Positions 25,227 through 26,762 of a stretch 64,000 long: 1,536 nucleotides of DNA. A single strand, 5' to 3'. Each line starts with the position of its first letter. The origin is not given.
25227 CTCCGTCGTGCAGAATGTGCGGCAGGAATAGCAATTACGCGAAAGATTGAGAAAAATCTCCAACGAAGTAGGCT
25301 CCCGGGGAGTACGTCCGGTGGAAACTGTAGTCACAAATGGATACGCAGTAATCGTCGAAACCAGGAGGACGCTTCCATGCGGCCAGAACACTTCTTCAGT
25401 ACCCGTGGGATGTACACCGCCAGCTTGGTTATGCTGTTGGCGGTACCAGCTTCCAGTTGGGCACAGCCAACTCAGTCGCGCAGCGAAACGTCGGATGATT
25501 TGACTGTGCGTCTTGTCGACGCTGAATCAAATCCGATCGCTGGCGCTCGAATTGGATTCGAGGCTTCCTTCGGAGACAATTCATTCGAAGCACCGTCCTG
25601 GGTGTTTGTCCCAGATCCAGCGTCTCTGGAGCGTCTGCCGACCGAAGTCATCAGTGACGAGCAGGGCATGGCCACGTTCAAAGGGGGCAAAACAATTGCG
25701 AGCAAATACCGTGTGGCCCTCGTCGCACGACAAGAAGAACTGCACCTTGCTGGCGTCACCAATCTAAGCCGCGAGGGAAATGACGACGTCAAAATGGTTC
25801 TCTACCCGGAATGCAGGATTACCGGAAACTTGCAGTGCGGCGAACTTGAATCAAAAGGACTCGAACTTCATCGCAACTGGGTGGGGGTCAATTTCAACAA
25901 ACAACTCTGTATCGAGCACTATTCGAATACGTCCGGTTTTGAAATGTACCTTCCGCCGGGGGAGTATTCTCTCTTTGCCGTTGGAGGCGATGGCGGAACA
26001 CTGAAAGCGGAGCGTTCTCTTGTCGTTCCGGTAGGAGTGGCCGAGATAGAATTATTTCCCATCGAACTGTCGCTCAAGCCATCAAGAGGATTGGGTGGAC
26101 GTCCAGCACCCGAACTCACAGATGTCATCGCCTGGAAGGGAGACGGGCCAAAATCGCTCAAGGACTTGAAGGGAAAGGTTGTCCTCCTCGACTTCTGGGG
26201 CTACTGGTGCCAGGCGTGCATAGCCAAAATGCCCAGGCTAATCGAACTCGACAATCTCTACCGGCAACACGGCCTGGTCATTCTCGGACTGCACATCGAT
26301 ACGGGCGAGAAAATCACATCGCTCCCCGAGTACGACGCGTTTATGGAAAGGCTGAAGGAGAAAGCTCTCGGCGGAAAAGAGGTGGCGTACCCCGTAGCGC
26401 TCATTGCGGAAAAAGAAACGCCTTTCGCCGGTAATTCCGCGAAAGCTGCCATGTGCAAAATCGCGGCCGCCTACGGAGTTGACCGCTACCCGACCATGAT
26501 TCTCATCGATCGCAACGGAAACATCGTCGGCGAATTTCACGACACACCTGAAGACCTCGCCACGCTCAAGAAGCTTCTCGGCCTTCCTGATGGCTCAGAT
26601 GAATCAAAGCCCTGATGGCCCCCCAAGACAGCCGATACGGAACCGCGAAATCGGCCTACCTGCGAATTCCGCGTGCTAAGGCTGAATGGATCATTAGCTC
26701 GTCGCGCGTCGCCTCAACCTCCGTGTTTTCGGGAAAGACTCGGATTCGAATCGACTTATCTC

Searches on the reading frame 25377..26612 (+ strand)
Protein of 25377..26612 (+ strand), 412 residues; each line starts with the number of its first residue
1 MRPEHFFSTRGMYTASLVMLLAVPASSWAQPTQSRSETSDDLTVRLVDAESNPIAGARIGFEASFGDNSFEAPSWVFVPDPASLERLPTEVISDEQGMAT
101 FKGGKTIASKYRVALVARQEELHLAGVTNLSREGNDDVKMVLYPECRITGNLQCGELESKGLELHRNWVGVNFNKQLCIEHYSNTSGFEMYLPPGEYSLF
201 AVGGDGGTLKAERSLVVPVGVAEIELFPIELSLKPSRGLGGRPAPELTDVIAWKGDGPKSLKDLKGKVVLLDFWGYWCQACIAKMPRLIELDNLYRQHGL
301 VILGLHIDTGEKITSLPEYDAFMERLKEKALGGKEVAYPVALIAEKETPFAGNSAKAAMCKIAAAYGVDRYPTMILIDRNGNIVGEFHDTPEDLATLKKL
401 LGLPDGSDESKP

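Call 20: find_encoding_contigs(protein=window:25377-26612:+, flank=10000, max_places=6)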
Protein window:25377-26612:+ (412 aa): 1 contig read that carries it; 1 place shown.
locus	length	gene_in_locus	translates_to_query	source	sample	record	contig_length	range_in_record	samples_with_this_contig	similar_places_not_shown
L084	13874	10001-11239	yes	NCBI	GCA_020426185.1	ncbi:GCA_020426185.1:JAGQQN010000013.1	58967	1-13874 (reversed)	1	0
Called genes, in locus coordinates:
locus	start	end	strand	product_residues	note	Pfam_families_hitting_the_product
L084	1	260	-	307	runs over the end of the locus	PF01261:AP_endonuc_2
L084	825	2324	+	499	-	PF00884:Sulfatase, PF16347:SGSH_C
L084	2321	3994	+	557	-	PF00884:Sulfatase, PF16347:SGSH_C (weak)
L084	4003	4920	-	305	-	PF07963:N_methyl, PF07596:SBP_bac_10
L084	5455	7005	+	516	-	PF01406:tRNA-synt_1e, PF09334:tRNA-synt_1g (weak), PF09190:DALR_2, PF23493:CysS_C (weak)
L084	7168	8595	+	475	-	PF07632:Sde182_NH-like, PF21027:Sde0182_C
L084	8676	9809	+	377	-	-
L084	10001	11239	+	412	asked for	PF00578:AhpC-TSA, PF08534:Redoxin, PF13905:Thioredoxin_8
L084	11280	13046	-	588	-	-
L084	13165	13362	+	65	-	-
